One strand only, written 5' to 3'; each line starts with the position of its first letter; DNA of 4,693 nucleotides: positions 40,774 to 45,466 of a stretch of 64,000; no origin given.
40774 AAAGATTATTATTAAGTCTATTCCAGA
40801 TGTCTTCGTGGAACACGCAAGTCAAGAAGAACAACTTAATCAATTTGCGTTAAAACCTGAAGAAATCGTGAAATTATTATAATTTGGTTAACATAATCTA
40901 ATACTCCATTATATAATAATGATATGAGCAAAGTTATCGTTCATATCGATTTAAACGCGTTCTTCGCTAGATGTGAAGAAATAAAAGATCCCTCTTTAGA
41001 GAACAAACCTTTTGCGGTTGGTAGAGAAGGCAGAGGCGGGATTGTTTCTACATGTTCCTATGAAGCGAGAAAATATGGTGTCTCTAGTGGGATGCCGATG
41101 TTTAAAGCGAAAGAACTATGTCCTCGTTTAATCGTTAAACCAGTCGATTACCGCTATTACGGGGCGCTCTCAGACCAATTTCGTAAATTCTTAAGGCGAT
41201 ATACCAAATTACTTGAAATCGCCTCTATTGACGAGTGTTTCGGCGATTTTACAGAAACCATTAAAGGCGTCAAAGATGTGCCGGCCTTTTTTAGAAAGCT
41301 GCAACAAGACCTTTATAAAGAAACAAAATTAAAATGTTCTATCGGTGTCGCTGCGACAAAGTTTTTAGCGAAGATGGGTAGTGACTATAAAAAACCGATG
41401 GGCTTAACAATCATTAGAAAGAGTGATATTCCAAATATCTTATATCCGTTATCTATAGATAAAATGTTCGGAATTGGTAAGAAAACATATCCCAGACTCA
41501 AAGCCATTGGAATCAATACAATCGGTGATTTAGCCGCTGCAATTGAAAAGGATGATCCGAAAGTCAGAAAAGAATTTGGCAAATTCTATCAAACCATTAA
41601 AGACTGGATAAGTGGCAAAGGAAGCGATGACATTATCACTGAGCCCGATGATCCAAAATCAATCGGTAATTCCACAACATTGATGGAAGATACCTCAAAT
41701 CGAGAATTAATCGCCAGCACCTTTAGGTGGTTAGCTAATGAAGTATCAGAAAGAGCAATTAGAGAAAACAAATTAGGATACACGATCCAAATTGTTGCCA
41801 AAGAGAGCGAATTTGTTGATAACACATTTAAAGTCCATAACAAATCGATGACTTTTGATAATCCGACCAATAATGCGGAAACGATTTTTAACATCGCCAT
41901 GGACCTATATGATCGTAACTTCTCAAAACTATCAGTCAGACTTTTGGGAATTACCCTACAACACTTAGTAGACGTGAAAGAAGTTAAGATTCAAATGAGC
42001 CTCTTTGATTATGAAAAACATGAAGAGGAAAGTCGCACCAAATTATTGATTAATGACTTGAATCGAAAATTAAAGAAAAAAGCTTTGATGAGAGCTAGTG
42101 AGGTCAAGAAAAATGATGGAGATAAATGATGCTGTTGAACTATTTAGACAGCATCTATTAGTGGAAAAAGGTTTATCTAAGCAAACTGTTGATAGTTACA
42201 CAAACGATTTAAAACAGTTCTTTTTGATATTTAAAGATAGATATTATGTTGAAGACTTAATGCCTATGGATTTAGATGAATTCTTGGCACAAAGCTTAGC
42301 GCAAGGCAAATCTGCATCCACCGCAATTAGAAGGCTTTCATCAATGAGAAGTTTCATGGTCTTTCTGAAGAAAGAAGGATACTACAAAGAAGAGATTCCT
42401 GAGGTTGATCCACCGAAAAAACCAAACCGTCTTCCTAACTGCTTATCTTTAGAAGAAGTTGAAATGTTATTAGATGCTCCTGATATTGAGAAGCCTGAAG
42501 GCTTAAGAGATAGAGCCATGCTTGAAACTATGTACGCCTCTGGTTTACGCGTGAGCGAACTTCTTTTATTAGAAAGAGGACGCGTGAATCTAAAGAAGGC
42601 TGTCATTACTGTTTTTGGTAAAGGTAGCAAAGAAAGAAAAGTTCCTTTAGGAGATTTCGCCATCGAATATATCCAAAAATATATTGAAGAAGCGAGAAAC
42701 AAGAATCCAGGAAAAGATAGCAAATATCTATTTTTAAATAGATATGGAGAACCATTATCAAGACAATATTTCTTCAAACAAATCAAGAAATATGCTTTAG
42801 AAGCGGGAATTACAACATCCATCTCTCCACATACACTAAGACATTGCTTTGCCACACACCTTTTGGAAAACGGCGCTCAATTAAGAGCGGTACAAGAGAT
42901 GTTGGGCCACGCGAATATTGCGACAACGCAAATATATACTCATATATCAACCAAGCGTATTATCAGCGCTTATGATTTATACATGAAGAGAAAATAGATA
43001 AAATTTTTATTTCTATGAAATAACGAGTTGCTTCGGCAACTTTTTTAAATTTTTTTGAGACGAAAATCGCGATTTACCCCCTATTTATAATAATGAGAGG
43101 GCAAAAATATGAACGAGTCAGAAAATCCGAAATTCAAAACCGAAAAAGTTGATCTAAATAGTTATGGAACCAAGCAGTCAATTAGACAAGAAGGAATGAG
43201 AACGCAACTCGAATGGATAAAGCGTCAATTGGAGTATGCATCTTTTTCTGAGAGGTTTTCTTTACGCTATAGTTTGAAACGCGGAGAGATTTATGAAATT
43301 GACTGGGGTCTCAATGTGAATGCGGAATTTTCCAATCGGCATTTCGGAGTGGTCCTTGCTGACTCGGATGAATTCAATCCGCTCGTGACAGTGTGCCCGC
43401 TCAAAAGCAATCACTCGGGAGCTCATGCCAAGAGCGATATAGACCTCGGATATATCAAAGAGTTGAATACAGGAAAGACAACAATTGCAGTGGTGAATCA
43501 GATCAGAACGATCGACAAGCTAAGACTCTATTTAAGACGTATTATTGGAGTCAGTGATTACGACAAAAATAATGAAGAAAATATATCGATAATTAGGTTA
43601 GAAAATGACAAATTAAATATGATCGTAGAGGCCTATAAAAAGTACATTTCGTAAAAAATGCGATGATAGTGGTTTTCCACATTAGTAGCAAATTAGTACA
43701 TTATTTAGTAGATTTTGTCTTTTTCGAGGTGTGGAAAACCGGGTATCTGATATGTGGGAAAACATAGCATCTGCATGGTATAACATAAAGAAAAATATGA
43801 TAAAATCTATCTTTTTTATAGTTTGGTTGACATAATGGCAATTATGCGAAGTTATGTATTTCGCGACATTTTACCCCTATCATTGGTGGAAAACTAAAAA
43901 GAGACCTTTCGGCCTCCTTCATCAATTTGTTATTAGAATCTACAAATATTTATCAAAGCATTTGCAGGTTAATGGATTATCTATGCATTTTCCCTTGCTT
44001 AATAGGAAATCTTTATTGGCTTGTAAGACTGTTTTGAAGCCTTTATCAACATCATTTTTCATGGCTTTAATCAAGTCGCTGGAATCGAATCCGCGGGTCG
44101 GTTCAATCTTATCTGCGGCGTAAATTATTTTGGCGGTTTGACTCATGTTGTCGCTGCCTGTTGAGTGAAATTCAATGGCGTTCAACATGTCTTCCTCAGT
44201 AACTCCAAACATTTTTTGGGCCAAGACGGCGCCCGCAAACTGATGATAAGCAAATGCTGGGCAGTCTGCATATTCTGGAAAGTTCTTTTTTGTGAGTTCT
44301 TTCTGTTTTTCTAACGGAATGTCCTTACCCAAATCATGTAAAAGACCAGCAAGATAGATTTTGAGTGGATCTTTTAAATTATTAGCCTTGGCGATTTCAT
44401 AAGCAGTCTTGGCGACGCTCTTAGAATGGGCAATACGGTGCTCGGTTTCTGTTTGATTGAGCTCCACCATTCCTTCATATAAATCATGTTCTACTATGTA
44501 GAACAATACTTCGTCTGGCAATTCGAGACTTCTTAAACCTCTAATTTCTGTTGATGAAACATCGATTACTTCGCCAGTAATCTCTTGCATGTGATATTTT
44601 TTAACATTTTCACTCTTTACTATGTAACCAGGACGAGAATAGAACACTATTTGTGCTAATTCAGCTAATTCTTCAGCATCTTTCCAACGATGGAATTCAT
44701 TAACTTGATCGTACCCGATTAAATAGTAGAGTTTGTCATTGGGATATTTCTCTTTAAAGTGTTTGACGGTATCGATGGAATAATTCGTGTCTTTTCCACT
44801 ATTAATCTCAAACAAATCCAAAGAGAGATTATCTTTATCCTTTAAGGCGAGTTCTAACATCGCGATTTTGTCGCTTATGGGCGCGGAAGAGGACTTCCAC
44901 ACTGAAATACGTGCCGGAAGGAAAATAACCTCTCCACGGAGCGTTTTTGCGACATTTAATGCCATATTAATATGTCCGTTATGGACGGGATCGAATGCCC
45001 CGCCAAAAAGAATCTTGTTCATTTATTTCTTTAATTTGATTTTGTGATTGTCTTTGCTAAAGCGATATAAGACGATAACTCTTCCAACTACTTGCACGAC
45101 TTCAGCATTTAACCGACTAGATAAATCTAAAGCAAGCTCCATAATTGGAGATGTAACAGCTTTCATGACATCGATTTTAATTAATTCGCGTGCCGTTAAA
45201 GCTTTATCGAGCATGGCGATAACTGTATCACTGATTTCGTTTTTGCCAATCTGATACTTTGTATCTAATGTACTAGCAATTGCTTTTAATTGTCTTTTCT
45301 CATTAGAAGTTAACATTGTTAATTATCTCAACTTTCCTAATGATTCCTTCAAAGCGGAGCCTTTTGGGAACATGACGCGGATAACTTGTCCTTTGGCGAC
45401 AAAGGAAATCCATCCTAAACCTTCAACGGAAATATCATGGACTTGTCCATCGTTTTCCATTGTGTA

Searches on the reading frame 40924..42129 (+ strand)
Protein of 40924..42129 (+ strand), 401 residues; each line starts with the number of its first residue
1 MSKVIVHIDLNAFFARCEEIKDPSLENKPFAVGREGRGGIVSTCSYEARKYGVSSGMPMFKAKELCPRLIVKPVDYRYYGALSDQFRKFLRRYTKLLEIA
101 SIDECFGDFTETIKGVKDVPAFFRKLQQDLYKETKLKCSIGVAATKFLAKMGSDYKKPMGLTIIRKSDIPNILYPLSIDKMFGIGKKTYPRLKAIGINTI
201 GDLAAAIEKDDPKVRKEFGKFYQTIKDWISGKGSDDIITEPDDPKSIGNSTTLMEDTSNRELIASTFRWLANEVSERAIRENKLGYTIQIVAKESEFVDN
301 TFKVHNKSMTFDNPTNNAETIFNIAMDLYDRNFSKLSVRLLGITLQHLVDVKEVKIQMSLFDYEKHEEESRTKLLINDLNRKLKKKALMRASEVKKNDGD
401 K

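Call 50: search_protein_families(library=ncbifam, proteins=[window:40924-42129:+], max_evalue=0.00001)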
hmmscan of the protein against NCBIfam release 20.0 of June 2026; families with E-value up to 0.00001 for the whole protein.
window:40924-42129:+ (401 aa): 10 families
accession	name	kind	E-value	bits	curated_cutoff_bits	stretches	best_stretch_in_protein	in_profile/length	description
NF002492.0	PRK01810.1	equivalog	1e-105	353.8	399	1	2-398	9-399/412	DNA polymerase IV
NF010731.0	PRK14133.1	equivalog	8.8e-82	275.1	362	1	1-363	1-349/352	DNA polymerase IV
NF002677.0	PRK02406.1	equivalog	4.8e-77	259.4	256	1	3-355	6-350/357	DNA polymerase IV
NF002882.0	PRK03348.1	equivalog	2.5e-74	250.7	389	1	2-374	4-366/461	DNA polymerase IV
NF002751.0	PRK02794.1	equivalog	2.9e-74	250.5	371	1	5-397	40-421/425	DNA polymerase IV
NF002848.0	PRK03103.1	subfamily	1.1e-71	241.5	381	1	1-396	2-394/410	DNA polymerase IV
NF003015.0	PRK03858.1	subfamily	3.1e-59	201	367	1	4-399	8-391/399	DNA polymerase IV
NF002883.0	PRK03352.1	equivalog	3.6e-56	190.9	330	1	2-346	4-340/347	DNA polymerase IV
NF002292.0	PRK01216.1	equivalog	4.2e-49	167.5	339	1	4-350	2-341/351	DNA polymerase IV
NF002955.0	PRK03609.1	subfamily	2.3e-32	112.4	431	1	7-382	4-383/422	translesion error-prone DNA polymerase V subunit UmuC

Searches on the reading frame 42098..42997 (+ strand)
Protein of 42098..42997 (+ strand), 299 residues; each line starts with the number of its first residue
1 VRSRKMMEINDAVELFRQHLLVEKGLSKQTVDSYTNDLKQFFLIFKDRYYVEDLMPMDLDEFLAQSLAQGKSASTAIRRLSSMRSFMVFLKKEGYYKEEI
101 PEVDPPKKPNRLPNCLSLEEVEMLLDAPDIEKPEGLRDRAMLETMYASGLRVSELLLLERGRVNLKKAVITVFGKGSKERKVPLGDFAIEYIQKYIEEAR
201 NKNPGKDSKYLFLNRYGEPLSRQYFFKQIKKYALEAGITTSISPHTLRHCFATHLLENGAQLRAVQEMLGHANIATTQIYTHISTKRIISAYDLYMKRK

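Call 50: search_protein_families(library=ncbifam, proteins=[window:42098-42997:+], max_evalue=0.00001)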
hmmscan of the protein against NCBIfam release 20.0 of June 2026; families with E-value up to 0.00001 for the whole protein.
window:42098-42997:+ (299 aa): 12 families
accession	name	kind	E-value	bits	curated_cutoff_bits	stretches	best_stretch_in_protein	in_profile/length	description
TIGR02225.1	recomb_XerD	equivalog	1.2e-98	330.1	329.6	1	16-292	3-283/290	site-specific tyrosine recombinase XerD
NF001399.0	PRK00283.1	subfamily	8.8e-97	323.9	279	1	7-293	3-293/300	tyrosine recombinase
TIGR02224.1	recomb_XerC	equivalog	5.2e-88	295.2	335.15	1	15-294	2-288/295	tyrosine recombinase XerC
NF040815.2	recomb_XerA_Arch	equivalog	1.4e-67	228.1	220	1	16-292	3-263/263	site-specific tyrosine recombinase/integron integrase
NF002331.0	PRK01287.1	subfamily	1e-50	172.8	371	1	21-287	37-316/365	site-specific tyrosine recombinase XerC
TIGR02249.1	integrase_gron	subfamily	2.4e-39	135.5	265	2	221-285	238-302/315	integron integrase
NF003462.0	PRK05084.1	equivalog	1.6e-32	112.6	267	1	137-293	196-354/360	tyrosine recombinase XerS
NF007370.0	PRK09870.1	subfamily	1.8e-22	80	221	1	112-293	9-189/200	tyrosine-type DNA invertase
NF011946.0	PRK15417.1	equivalog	3.6e-21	75.7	435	1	223-284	255-316/337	integron integrase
NF007371.0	PRK09871.1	subfamily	1.7e-19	70.2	222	1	119-289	10-180/198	tyrosine-type DNA invertase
NF002685.0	PRK02436.1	equivalog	6.4e-17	62.2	178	1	19-280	7-243/245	site-specific tyrosine recombinase XerD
NF040693.1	recomb_GmtY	equivalog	3.3e-09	36.5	340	1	191-288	335-437/441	gamma-mobile-trio recombinase GmtY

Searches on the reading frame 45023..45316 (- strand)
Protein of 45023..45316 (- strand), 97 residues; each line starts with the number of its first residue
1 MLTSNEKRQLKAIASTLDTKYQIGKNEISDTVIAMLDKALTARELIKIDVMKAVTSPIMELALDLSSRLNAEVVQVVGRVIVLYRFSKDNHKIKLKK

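Call 51: search_protein_families(library=ncbifam, proteins=[window:45023-45316:-], max_evalue=0.00001)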
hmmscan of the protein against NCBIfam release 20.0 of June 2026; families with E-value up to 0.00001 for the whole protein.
window:45023-45316:- (97 aa): 2 families
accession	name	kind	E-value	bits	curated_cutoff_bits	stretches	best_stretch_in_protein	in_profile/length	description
TIGR00253.1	RNA_bind_YhbY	equivalog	2.9e-21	75.8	78.5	1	2-96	1-95/96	ribosome assembly RNA-binding protein YhbY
NF007669.0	PRK10343.1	equivalog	6.5e-10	39.2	175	1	2-95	3-95/97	ribosome assembly RNA-binding protein YhbY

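Call 59: search_protein_families(library=pfam, proteins=[window:45023-45316:-], max_evalue=0.01)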
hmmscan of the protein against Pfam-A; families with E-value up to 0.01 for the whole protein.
window:45023-45316:- (97 aa): 1 family
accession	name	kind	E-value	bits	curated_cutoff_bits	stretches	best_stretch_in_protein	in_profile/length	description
PF01985.26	CRS1_YhbY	-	1.8e-22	79.9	27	1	2-85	1-84/84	CRS1 / YhbY (CRM) domain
